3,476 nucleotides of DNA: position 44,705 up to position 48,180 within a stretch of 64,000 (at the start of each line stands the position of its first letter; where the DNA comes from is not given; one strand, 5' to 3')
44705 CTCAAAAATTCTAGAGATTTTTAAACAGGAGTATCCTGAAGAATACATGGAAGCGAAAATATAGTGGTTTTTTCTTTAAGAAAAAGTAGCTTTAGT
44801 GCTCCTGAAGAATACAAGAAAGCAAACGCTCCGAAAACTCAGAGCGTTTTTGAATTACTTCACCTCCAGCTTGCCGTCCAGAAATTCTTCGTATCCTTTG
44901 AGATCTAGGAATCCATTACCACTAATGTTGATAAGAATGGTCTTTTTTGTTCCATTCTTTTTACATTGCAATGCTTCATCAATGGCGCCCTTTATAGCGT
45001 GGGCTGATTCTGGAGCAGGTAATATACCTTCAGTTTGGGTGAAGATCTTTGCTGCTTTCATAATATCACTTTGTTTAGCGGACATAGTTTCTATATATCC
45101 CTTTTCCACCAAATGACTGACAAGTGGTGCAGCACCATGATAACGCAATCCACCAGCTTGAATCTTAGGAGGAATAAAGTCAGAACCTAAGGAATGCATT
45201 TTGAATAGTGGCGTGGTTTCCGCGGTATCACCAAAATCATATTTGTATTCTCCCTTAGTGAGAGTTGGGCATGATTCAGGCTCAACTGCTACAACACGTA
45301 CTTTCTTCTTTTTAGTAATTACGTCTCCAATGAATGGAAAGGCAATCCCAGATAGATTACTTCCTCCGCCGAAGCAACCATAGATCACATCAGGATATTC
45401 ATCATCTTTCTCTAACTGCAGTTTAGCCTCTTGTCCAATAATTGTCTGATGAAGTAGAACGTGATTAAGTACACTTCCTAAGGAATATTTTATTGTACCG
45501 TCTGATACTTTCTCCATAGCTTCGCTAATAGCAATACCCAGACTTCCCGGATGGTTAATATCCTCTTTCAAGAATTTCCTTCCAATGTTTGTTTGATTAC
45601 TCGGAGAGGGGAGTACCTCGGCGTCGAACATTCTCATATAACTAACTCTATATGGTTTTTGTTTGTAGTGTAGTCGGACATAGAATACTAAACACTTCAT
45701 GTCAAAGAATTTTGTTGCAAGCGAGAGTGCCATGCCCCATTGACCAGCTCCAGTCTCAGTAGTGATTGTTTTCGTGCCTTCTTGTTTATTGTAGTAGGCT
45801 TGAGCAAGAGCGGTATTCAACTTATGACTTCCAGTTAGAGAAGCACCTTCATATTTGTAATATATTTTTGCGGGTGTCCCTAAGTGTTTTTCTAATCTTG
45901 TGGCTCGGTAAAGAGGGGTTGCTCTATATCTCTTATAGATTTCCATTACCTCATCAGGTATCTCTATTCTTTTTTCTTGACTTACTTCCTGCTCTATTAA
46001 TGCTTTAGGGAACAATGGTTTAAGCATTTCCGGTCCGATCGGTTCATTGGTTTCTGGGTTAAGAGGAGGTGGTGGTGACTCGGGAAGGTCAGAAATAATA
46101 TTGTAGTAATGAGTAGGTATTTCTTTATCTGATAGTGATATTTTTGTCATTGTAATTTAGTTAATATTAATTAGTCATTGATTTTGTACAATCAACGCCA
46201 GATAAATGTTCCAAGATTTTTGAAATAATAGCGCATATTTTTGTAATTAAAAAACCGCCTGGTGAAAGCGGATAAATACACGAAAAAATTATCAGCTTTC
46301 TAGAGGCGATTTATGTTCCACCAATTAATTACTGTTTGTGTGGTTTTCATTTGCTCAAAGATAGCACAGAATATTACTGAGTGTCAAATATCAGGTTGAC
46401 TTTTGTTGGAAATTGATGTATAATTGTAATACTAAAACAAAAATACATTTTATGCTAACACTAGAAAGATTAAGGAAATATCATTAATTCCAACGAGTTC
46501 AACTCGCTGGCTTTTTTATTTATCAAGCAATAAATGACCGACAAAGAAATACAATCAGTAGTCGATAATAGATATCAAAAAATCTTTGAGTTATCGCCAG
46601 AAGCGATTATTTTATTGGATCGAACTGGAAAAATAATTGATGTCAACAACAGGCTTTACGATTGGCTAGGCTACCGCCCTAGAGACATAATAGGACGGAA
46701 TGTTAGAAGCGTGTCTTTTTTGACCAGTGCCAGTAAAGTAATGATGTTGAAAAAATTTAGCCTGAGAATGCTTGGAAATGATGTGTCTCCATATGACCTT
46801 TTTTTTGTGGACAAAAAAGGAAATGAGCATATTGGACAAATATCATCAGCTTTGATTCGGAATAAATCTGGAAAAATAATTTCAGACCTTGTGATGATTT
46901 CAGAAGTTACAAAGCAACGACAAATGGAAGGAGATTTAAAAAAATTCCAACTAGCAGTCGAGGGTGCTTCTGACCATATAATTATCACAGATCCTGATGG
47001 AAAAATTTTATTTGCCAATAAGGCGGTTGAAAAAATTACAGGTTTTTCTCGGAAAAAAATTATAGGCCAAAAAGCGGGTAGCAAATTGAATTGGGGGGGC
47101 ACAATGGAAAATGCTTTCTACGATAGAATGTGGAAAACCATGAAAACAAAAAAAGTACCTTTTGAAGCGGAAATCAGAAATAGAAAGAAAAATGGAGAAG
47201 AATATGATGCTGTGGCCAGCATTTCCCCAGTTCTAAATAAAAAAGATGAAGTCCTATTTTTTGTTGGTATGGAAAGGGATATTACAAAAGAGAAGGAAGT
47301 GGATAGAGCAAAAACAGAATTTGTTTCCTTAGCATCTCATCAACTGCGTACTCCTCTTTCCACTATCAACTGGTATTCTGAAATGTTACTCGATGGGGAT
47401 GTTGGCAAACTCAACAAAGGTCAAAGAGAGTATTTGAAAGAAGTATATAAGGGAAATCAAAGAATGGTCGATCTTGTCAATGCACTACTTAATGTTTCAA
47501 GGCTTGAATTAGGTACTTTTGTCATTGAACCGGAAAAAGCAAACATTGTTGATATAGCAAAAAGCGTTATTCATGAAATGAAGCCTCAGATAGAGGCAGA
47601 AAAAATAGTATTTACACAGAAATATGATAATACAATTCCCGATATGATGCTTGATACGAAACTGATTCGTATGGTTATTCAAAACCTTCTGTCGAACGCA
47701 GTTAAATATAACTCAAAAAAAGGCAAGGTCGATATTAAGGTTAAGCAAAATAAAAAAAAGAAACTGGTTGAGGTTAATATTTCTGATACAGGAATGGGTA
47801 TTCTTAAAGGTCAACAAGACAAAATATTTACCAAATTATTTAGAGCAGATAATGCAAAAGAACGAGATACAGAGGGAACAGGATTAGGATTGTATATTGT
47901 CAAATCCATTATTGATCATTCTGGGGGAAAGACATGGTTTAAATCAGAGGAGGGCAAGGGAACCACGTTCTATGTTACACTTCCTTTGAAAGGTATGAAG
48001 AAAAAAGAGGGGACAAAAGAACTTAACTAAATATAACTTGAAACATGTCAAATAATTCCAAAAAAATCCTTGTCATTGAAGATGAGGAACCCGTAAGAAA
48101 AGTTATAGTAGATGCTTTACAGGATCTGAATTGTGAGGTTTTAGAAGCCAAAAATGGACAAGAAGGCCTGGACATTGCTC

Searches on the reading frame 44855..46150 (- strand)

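Call 65: search_protein_families(library=pfam, proteins=[window:44855-46150:-], max_evalue=0.0001)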
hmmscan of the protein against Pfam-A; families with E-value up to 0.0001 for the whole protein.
window:44855-46150:- (431 aa): 1 family
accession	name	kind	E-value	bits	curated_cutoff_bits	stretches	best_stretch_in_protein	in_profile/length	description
PF00291.31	PALP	-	5.7e-40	137.9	35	1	74-411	4-295/295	Pyridoxal-phosphate dependent enzyme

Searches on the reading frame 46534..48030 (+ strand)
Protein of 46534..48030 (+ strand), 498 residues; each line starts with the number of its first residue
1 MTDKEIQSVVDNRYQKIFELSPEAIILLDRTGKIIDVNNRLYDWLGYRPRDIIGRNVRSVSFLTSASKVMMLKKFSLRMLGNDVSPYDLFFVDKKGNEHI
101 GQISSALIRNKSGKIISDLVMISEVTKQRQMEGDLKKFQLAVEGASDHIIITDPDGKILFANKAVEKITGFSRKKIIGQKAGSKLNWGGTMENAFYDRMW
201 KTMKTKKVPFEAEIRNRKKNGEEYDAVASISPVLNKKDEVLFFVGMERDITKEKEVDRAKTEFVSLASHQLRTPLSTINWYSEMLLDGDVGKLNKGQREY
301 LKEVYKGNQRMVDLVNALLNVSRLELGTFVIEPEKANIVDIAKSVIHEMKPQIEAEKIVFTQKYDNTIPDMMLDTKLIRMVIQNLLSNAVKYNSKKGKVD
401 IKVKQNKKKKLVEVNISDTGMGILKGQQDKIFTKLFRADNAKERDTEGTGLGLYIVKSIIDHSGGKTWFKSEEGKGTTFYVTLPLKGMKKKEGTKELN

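Call 65: search_protein_families(library=pfam, proteins=[window:46534-48030:+], max_evalue=0.0001)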
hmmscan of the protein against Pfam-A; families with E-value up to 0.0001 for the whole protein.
window:46534-48030:+ (498 aa): 9 families
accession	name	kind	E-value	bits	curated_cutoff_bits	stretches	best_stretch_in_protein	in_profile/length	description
PF13426.13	PAS_9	-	5.9e-31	107.2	27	2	147-252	2-103/103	PAS domain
PF02518.31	HATPase_c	-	2.9e-28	99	26.4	1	374-486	2-110/111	Histidine kinase-, DNA gyrase B-, and HSP90-like ATPase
PF00989.32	PAS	-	2.7e-23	82.6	22.6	2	137-250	2-113/113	PAS fold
PF13188.13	PAS_8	-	1.5e-17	63.2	21.8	2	12-63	1-53/65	PAS domain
PF08448.16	PAS_4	-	2.3e-17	63.7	23.1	2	143-254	2-109/110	PAS fold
PF00512.31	HisKA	-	1.3e-16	60.8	26.9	1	259-326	1-65/66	His Kinase A (phospho-acceptor) domain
PF08447.18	PAS_3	-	1.7e-11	44.7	25.6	1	158-245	1-87/89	PAS fold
PF13581.12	HATPase_c_2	-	7.8e-05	23.1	27.4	0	378-463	32-112/127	Histidine kinase-like ATPase domain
PF24820.1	Diguanyl_cycl_sensor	-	9.4e-05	22.8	28.1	0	145-233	5-96/109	Diguanylate cyclase-like sensor domain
